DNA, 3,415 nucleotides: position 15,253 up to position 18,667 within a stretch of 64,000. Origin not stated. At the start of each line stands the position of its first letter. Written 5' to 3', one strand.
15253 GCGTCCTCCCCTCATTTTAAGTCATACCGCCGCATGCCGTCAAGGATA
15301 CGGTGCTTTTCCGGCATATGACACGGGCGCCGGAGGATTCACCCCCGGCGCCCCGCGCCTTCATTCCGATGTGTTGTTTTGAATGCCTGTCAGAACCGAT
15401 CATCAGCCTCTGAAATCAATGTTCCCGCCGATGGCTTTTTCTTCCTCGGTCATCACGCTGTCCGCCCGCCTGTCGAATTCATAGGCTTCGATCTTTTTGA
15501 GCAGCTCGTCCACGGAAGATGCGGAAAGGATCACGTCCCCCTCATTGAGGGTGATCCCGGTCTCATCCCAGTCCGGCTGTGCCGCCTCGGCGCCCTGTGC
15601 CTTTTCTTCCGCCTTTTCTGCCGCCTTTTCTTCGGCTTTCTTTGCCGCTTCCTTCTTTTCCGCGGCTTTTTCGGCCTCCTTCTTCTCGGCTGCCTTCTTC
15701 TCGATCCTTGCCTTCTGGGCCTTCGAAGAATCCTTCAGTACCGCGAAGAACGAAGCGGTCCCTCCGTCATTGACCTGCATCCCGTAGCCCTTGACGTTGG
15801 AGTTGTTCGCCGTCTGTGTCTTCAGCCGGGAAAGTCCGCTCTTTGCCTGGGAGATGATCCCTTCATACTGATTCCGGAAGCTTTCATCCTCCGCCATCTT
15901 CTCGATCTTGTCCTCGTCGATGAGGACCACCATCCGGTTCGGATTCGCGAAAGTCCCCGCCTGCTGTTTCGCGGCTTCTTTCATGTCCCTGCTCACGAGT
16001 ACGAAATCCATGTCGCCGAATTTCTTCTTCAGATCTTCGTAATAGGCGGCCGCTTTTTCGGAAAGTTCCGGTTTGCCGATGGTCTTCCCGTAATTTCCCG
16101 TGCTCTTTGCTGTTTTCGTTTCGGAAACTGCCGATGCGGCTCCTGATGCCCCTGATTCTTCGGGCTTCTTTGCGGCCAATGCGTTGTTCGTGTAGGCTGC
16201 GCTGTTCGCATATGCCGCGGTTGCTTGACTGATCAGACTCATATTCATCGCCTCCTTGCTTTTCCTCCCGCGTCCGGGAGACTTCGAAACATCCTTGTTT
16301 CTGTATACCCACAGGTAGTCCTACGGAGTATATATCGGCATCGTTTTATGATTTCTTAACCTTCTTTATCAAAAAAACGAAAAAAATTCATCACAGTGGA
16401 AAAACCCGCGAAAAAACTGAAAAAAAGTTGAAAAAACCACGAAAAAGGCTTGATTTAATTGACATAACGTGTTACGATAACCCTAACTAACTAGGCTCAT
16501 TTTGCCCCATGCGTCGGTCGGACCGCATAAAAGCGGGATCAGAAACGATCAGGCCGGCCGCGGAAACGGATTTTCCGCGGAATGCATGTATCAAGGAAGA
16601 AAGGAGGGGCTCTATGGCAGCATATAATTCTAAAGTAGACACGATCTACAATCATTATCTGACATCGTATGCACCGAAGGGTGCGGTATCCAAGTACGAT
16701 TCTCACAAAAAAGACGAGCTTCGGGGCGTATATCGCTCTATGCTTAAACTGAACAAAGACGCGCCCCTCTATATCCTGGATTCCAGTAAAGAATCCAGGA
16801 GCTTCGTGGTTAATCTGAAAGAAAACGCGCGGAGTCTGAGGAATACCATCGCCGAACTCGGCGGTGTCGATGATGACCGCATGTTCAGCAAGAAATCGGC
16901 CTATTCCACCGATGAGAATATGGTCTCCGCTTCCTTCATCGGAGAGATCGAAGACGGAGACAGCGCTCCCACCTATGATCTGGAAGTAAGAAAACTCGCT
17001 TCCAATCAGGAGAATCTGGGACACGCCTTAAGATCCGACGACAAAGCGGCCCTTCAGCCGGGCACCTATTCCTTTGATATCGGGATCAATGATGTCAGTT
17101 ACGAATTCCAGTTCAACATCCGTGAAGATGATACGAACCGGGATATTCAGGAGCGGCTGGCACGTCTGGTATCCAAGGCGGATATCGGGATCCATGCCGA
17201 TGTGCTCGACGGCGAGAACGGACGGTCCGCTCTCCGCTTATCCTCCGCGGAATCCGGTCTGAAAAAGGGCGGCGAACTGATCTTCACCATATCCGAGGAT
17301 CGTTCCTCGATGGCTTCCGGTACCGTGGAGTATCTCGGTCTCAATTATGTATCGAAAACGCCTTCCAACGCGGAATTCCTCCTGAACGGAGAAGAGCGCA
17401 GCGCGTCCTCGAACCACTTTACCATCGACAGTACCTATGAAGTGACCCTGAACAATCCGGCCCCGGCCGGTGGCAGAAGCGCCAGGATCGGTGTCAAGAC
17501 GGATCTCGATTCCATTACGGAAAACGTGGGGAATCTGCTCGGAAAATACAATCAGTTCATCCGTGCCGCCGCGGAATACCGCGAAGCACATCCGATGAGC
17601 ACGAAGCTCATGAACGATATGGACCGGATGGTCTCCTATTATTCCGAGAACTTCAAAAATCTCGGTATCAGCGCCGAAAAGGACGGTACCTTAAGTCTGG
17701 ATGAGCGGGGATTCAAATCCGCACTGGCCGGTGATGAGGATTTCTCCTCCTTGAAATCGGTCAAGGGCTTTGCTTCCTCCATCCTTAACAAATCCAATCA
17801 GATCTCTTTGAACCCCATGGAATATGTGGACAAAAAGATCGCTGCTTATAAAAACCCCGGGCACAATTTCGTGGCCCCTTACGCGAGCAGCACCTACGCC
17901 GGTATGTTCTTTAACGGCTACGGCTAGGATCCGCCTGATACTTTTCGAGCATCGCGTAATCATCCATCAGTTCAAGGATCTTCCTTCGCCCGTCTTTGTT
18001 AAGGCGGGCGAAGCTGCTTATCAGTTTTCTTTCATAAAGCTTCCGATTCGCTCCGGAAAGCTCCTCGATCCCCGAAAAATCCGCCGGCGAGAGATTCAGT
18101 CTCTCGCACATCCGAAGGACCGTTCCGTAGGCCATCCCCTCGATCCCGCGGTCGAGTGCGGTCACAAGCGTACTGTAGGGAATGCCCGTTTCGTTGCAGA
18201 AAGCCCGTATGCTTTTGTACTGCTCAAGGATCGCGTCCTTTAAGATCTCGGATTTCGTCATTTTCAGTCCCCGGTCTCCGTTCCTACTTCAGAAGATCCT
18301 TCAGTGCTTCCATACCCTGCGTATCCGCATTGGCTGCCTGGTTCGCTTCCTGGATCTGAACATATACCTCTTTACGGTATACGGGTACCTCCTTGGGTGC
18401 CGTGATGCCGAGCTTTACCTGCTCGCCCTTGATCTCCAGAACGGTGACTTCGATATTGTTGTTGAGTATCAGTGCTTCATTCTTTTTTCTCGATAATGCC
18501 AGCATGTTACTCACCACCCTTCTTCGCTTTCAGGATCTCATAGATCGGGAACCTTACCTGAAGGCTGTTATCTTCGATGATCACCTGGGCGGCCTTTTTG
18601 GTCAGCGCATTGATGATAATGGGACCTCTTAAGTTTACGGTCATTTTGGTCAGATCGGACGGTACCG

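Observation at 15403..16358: Flagellin-style control (sigma-D promoter plus two CsrA sites, one over the SD) on an uncharacterised Lys/Ala/Glu-rich protein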

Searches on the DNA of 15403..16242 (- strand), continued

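Call 69: search_with_rna_model(model_id=R1, sources=[L082, L083, L084, L085, L086, L087, L088, L089, L090, L091, L092, L093, L094, L095, L096, L097, L098, L099, L100, L101, L102, L103, L104, L105, L106, L107, L108, L109, L110, L111, L112, L113, L114, L115, L116, L117, L118, L119, L120, L121, L122, L123, L124, L125, L126, L127, L128, L129, L130, L131, L132, L133, L134, L135, L136, L137, L138, L139, L140, L141, L142, L143, L144, L145, L146, L147, L148, L149, L150, L151, L152, L153, L154, L155, L156, L157, L158, L159, L160, L161], max_evalue=0.1)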
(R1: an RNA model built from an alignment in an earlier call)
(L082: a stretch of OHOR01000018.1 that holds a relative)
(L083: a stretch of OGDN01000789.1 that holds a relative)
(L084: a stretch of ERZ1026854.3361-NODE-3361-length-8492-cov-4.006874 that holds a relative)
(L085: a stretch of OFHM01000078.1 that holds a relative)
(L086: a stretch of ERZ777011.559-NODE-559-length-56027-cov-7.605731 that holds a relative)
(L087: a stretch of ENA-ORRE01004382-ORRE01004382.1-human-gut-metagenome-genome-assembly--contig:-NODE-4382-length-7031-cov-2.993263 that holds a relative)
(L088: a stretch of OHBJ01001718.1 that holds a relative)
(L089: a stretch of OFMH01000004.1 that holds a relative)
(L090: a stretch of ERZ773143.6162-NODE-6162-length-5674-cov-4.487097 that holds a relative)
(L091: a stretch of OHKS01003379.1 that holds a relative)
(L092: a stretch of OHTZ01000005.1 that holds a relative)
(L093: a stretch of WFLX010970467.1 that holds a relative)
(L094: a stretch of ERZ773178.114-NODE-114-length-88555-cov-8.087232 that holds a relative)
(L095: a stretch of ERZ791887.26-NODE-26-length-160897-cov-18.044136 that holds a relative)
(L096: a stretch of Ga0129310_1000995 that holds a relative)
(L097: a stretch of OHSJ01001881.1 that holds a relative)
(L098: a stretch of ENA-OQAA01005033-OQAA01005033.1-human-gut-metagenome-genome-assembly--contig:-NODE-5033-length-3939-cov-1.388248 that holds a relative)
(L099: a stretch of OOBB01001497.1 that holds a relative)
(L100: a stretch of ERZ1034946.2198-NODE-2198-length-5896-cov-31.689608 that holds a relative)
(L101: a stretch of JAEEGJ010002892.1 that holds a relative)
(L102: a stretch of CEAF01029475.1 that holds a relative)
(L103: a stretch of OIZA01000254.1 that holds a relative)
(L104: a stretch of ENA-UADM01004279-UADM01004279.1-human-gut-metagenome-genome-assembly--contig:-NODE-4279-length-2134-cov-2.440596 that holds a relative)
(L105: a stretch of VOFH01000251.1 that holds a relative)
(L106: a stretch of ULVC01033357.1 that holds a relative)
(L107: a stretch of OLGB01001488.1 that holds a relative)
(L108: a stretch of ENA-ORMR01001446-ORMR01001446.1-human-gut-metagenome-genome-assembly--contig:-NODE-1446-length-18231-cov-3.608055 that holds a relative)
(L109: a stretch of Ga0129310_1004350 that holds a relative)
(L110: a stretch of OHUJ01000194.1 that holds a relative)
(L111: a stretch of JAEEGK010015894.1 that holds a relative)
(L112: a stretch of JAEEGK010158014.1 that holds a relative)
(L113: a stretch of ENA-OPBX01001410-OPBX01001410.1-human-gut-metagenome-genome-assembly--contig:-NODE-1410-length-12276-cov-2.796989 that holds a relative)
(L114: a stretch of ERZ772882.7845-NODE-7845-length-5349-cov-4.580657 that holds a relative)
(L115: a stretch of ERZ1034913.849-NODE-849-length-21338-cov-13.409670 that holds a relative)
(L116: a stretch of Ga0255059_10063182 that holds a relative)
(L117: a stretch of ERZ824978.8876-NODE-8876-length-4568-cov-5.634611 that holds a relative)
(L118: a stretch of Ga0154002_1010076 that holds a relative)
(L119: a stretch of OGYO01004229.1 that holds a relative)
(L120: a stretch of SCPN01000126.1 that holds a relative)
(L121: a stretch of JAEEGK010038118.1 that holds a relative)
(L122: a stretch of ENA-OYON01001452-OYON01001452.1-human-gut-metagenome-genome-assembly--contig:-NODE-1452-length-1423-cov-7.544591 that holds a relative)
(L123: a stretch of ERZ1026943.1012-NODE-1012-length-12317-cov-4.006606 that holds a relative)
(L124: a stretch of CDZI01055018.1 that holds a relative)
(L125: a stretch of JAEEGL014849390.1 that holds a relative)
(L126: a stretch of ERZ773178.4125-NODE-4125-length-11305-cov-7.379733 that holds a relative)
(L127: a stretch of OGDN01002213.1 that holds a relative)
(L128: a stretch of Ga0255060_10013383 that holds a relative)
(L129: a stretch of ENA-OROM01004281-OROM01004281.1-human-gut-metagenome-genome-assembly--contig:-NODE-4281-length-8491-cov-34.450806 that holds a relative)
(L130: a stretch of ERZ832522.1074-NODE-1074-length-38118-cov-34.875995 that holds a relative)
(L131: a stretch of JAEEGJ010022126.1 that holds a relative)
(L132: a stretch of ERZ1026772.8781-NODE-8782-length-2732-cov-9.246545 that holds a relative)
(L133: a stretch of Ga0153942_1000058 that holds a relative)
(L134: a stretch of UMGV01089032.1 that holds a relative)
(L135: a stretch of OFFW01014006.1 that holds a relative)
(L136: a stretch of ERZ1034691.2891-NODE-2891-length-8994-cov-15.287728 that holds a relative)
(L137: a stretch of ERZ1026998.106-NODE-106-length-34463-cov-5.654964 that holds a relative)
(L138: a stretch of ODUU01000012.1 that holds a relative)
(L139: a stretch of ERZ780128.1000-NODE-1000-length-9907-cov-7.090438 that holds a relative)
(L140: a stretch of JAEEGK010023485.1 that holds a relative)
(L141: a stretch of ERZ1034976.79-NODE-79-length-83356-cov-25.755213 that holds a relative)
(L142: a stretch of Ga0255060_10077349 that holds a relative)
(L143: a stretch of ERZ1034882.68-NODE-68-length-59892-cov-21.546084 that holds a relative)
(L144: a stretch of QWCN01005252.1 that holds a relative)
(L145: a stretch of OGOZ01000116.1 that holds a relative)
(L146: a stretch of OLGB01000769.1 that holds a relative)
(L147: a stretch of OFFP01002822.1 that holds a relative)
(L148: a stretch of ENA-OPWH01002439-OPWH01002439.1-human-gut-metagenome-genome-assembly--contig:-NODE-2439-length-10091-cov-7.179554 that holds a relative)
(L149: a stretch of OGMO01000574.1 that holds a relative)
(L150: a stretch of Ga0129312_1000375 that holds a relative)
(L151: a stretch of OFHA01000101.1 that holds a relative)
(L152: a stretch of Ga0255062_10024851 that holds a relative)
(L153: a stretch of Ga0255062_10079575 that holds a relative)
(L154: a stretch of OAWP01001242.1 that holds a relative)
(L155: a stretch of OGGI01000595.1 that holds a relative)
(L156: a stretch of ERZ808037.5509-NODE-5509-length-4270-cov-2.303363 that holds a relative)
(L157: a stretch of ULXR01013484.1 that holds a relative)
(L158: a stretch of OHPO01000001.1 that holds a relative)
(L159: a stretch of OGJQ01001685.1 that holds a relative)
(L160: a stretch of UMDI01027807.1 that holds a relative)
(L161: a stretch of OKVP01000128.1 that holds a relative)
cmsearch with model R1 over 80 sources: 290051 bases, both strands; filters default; matches with E-value up to 0.1: 106.
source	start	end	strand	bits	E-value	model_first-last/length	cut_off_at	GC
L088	1458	1503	+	45.8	1.4e-09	1-49/49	no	0.37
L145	1458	1503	+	45.8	1.4e-09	1-49/49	no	0.37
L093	1059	1106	+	42.2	1.3e-08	1-49/49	no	0.48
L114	1458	1503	+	39.4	6.8e-08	1-49/49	no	0.41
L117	1458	1503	+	39.4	6.8e-08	1-49/49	no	0.41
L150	1458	1503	+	39.4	6.8e-08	1-49/49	no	0.41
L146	1456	1503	+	39.4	7e-08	1-49/49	no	0.46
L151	1454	1503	+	37.8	1.8e-07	1-49/49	no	0.28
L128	1684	1730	+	36.8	3.4e-07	1-49/49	no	0.45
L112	1911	1960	+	34.8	1.1e-06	1-49/49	no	0.36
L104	799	843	+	34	1.8e-06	1-49/49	no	0.47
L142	132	184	+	33.7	2.3e-06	1-49/49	no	0.4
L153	88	140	+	33.7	2.3e-06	1-49/49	no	0.4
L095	1458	1503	+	33.2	3e-06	1-49/49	no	0.39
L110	1458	1503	+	33.2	3e-06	1-49/49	no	0.39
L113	1458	1503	+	33.2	3e-06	1-49/49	no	0.39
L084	1461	1503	+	32.4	4.9e-06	1-49/49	no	0.42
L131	2884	2927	+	32.3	5.2e-06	1-49/49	no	0.41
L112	455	508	+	31.7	7.5e-06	1-49/49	no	0.33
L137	1448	1503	+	31.6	8e-06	1-49/49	no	0.32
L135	1460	1503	+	31.5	8.5e-06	1-49/49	no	0.43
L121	1454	1503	+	30.1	2e-05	1-49/49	no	0.42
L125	281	325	+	29.8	2.4e-05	1-49/49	no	0.4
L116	1482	1532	+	28.9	4.1e-05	1-49/49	no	0.35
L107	42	87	+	28.7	4.6e-05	1-49/49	no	0.41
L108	1458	1503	+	28.7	4.6e-05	1-49/49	no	0.41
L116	69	119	+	28.2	6.4e-05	1-49/49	no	0.41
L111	1458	1503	+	27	0.00013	1-49/49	no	0.33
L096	1449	1503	+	26.7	0.00016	1-49/49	no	0.33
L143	1449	1503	+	26.7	0.00016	1-49/49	no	0.33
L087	1457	1503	+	26.5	0.00017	1-49/49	no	0.38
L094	1457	1503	+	26.5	0.00017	1-49/49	no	0.38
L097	1457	1503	+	26.5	0.00017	1-49/49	no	0.38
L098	1457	1503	+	26.5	0.00017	1-49/49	no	0.38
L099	1457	1503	+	26.5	0.00017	1-49/49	no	0.38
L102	1457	1503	+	26.5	0.00017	1-49/49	no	0.38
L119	1457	1503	+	26.5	0.00017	1-49/49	no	0.38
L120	1457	1503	+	26.5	0.00017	1-49/49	no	0.38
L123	1457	1503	+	26.5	0.00017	1-49/49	no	0.38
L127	1457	1503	+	26.5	0.00017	1-49/49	no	0.38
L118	402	445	+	26.4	0.00019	1-49/49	no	0.39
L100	341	384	+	25.9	0.00026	1-49/49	no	0.45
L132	1460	1503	+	25.3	0.00037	1-49/49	no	0.43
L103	1450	1503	+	24.9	0.00048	1-49/49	no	0.33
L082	1460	1503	+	24.8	0.00049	1-49/49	no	0.48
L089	1460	1503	+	24.8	0.00049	1-49/49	no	0.48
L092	1460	1503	+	24.8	0.00049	1-49/49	no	0.48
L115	1460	1503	+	24.8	0.00049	1-49/49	no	0.48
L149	1460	1503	+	24.8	0.00049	1-49/49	no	0.48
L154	1460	1503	+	24.8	0.00049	1-49/49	no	0.48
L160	1460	1503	+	24.8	0.00049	1-49/49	no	0.48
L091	1358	1401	+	24.8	0.00049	1-49/49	no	0.48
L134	1329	1372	+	24.8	0.00049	1-49/49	no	0.48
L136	1449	1503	+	24.5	0.00061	1-49/49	no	0.33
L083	1449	1503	+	24.4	0.00062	1-49/49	no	0.35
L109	1449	1503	+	24.4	0.00062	1-49/49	no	0.35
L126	652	706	+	24.4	0.00062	1-49/49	no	0.35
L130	1449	1503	+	24.4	0.00062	1-49/49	no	0.35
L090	3810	3855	+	24.4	0.00062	1-49/49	no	0.35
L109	1077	1119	+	24.3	0.00067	1-49/49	no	0.35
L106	1448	1503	+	24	0.0008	1-49/49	no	0.34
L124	1448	1503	+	24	0.0008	1-49/49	no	0.34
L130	1078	1119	+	23.8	0.00091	1-49/49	no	0.31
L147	1460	1503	+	23.8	0.00093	1-49/49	no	0.39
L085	1461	1503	+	23.7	0.00094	1-49/49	no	0.37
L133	791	832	+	23.2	0.0013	1-49/49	no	0.38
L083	1078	1119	+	22.5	0.002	1-49/49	no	0.33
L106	1077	1118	+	22.5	0.002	1-49/49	no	0.33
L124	1077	1118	+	22.5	0.002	1-49/49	no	0.33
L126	281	322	+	22.5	0.002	1-49/49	no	0.33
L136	1078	1119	+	22.5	0.002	1-49/49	no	0.33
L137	1077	1118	+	22.5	0.002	1-49/49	no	0.33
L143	1078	1119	+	22.5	0.002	1-49/49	no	0.33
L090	1461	1503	+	22.5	0.002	1-49/49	no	0.35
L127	4044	4106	-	22.4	0.0022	1-49/49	no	0.41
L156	1437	1476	+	21.8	0.003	1-49/49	no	0.38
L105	1457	1503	+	20.1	0.0084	1-49/49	no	0.38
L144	1470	1503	+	20.1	0.0087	1-49/49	no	0.38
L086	3679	3717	+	19.2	0.015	1-49/49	no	0.21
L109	374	430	+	19.1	0.015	1-49/49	no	0.39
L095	1011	1054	+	18.7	0.02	1-49/49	no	0.41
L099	1010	1053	+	18.7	0.02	1-49/49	no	0.41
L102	1011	1054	+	18.7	0.02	1-49/49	no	0.41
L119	1010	1053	+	18.7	0.02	1-49/49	no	0.41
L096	1092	1130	+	18.6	0.022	1-49/49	no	0.38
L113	1011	1054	+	18.1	0.029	1-49/49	no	0.43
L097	1012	1053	+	17.9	0.033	1-49/49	no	0.48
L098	1013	1054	+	17.9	0.033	1-49/49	no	0.48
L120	1014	1055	+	17.9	0.033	1-49/49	no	0.48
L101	1487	1532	+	17.7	0.036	1-49/49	no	0.43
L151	1076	1133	+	17.7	0.036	1-49/49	no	0.29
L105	1011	1054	+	17.6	0.038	1-49/49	no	0.48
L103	1067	1105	+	17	0.057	1-49/49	no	0.36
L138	1458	1503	+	16.4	0.083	1-49/49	no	0.24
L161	1458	1503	+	16.4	0.083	1-49/49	no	0.24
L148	1466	1503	+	16.3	0.087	1-49/49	no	0.18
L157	88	125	+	16.3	0.087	1-49/49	no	0.18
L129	3013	3050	+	16.3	0.087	1-49/49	no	0.18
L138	2986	3023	+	16.3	0.087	1-49/49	no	0.18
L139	1466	1503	+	16.3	0.087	1-49/49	no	0.18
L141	1466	1503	+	16.3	0.087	1-49/49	no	0.18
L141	3019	3056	+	16.3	0.087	1-49/49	no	0.18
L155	1466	1503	+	16.3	0.087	1-49/49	no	0.18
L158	1466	1503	+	16.3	0.087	1-49/49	no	0.18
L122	140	175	+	16.3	0.089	1-49/49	no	0.17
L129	1468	1503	+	16.3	0.089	1-49/49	no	0.17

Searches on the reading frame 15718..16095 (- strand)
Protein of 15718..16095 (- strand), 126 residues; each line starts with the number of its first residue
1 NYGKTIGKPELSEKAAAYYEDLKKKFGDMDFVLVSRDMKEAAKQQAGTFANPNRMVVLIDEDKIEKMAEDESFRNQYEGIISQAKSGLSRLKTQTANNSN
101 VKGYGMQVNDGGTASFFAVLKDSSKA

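Call 101: predict_structure(alignment_id=A7)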
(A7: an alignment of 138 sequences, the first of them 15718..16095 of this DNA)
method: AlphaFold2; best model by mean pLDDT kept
length: 126 residues; sequences in the alignment: 138
mean_pLDDT: 83.4   pTM: 0.75
mean pLDDT of the five models: 83.4, 81.4, 80.4, 79.3, 78.4
residues with pLDDT >= 90: 47; 70-90: 71; 50-70: 4; < 50: 4
segments of 3 or more residues with pLDDT < 50: none
pLDDT, mean of each block of 10 residues (from residue 1): 77 95 90 90 78 84 95 92 80 75 81 80 58
secondary structure, 60 per line:
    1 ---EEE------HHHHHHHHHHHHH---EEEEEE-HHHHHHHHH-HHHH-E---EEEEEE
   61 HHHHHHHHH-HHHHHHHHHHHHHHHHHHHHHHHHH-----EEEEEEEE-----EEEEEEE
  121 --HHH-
elements in order: E4-6 H13-25 E29-34 H36-44 H46-49 E55-60 H61-69 H71-95 E101-108 E114-120
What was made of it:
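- The protein has a compact, confidently predicted globular core: pLDDT 83, pTM 0.75 (call 101).
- Tried and rejected: A core-only model (residues 50-175, 138 sequences) is confident: pLDDT 83.4, pTM 0.75 (call 101).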

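Call 103: fold_search(model_id=the predicted structure, library=pdb)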
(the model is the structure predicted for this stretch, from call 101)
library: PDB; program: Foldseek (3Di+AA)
matches with E <= 10: 118; with E <= 0.001: 0
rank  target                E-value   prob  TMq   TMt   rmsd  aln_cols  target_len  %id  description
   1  8ovt_A                2.7e-01  0.09  0.23  0.12  15.9       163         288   16  Crystal structure of the ligand-free YeGT glycosyltransferase (released 2024-05-15)
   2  3qv6_A                6.7e-01  0.06  0.21  0.09  11.9       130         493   10  Crystal structure of Leishmania mexicana pyruvate kinase(LmPYK)in complex with acid blue 80. (released 2011-06-29)
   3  3eoe_B                6.7e-01  0.04  0.19  0.08  12.2       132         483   11  Crystal Structure of Pyruvate Kinase from toxoplasma gondii, 55.m00007 (released 2008-10-14)
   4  7z4n                  1.1e+00  0.05  0.22  0.09  11.7       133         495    8  Plasmodium falciparum pyruvate kinase complexed with pyruvate (released 2022-08-24)
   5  9fqr_Xw               1.1e+00  0.05  0.19  0.02   9.8        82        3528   13  96-nm repeat of axonemal doublet microtubules from bovine sperm (released 2025-03-26)
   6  3dfu_B                1.4e+00  0.08  0.30  0.19   9.8       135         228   10  CRYSTAL STRUCTURE OF A PUTATIVE ROSSMANN-LIKE DEHYDROGENASE (CGL2689) FROM CORYNEBACTERIUM GLUTAMICUM AT 2.07 A RESOLU (released 2008-07-01)
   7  8ovt_C                1.6e+00  0.03  0.21  0.12  16.0       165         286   13  Crystal structure of the ligand-free YeGT glycosyltransferase (released 2024-05-15)
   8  3qv7_A                1.7e+00  0.03  0.21  0.09  11.9       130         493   12  Crystal structure of Leishmania mexicana pyruvate kinase(LmPYK)in complex with ponceau S and acid blue 25. (released 2011-06-29)
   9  4a2i_V                1.8e+00  0.08  0.25  0.13   8.7        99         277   10  Cryo-electron Microscopy Structure of the 30S Subunit in Complex with the YjeQ Biogenesis Factor (released 2011-11-02)
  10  4mix_A                1.8e+00  0.05  0.23  0.13  15.0       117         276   20  PaToxG Glycosyltransferase (released 2013-10-16)
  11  6vpb_B                1.8e+00  0.03  0.19  0.11  11.3       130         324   15  A novel membrane-bound 6-phosphogluconate dehydrogenase from the acetic acid bacteria Gluconacetobacter diazotrophicus (released 2020-07-22)
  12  3khd_D                1.8e+00  0.03  0.20  0.11  12.0       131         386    8  Crystal Structure of PFF1300w. (released 2010-01-19)
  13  4mix_B                1.9e+00  0.04  0.26  0.14  15.8       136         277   20  PaToxG Glycosyltransferase (released 2013-10-16)
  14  7uxa_B                2.0e+00  0.08  0.16  0.16   6.0        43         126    7  Human tRNA Splicing Endonuclease Complex bound to pre-tRNA-ARG (released 2023-02-08)
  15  7zrz_DP1              2.3e+00  0.07  0.16  0.18   6.4        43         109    7  Structure of the human tRNA splicing endonuclease defines substrate recognition (released 2023-05-17)
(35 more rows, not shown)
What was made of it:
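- Tried and rejected: Its best PDB hit is still E = 0.27 with TM <= 0.3 (call 103).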

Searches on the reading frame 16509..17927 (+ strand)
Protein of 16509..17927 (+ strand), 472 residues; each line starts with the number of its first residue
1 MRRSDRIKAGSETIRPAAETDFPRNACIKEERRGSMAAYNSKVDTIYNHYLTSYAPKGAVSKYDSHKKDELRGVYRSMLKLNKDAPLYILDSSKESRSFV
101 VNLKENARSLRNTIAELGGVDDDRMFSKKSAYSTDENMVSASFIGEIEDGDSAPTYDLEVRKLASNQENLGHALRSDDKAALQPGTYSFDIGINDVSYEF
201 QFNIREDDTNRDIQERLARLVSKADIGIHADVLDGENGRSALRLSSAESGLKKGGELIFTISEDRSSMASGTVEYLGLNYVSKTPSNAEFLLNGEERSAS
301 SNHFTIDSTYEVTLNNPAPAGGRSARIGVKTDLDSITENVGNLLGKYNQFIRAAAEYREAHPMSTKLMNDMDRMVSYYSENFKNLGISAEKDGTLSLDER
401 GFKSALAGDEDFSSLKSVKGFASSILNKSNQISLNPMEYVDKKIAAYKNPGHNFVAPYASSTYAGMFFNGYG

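Call 4: search_protein_families(library=pfam, proteins=[window:16509-17927:+], max_evalue=0.01)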
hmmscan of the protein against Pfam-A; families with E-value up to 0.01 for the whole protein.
window:16509-17927:+ (472 aa): 2 families
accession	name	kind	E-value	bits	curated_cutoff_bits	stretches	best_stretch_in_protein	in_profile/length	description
PF07195.17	FliD_C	-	3e-09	37.1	25.4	1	286-416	2-155/236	Flagellar hook-associated protein 2 C-terminus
PF02465.23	FliD_N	-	0.00038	21.5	24.8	1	98-167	35-97/97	Flagellar hook-associated protein 2 N-terminus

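Call 5: search_protein_families(library=ncbifam, proteins=[window:16509-17927:+], max_evalue=0.01)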
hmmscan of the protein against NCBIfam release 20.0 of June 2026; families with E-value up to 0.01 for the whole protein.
window:16509-17927:+ (472 aa): 6 families
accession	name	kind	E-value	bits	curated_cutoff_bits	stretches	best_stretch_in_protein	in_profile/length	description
NF009400.1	PRK12765.1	equivalog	5.9e-12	44.9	448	2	285-411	252-390/596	flagellar filament capping protein FliD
NF005833.0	PRK07737.1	equivalog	1.2e-08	34.5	444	1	123-355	67-292/501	flagellar hook-associated protein 2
NF005955.1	PRK08032.1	equivalog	1.5e-06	27.5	387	1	134-352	73-290/465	flagellar filament capping protein FliD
NF005188.0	PRK06664.1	equivalog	3.8e-06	25.5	469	1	99-224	46-162/661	flagellar hook-associated protein FliD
NF006435.1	PRK08724.1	equivalog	4.2e-05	22.5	580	0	274-362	427-516/672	flagellar filament capping protein FliD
NF005281.0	PRK06798.1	equivalog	0.0033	16.5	375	1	127-411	71-347/440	flagellar hook-associated protein 2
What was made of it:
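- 16614..17927 (+): FliD-like gene (437 aa from the ATG at 16614), with weak FliD_N and FliD_C matches. Calls 4, 5.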

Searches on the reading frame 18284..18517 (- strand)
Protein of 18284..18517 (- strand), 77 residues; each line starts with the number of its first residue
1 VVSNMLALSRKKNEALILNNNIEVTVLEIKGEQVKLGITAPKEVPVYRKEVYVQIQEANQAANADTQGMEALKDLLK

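Call 4: search_protein_families(library=pfam, proteins=[window:18284-18517:-], max_evalue=0.01)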
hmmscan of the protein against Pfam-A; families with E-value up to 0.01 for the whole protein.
window:18284-18517:- (77 aa): 1 family
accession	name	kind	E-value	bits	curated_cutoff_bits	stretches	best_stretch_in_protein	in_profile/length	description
PF02599.21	CsrA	-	1.6e-24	86.1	27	1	5-57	1-53/53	Global regulator protein family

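Call 5: search_protein_families(library=ncbifam, proteins=[window:18284-18517:-], max_evalue=0.01)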
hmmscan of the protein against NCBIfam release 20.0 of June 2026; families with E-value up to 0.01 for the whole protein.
window:18284-18517:- (77 aa): 3 families
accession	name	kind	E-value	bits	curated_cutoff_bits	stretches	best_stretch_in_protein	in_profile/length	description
NF002469.0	PRK01712.1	equivalog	3.1e-25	88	73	1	5-64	1-60/65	carbon storage regulator CsrA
TIGR00202.1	csrA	equivalog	7.4e-24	83.7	70.1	1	5-65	1-61/69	carbon storage regulator CsrA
NF001844.0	PRK00568.1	equivalog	7.7e-13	48.3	106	1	5-77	1-75/76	carbon storage regulator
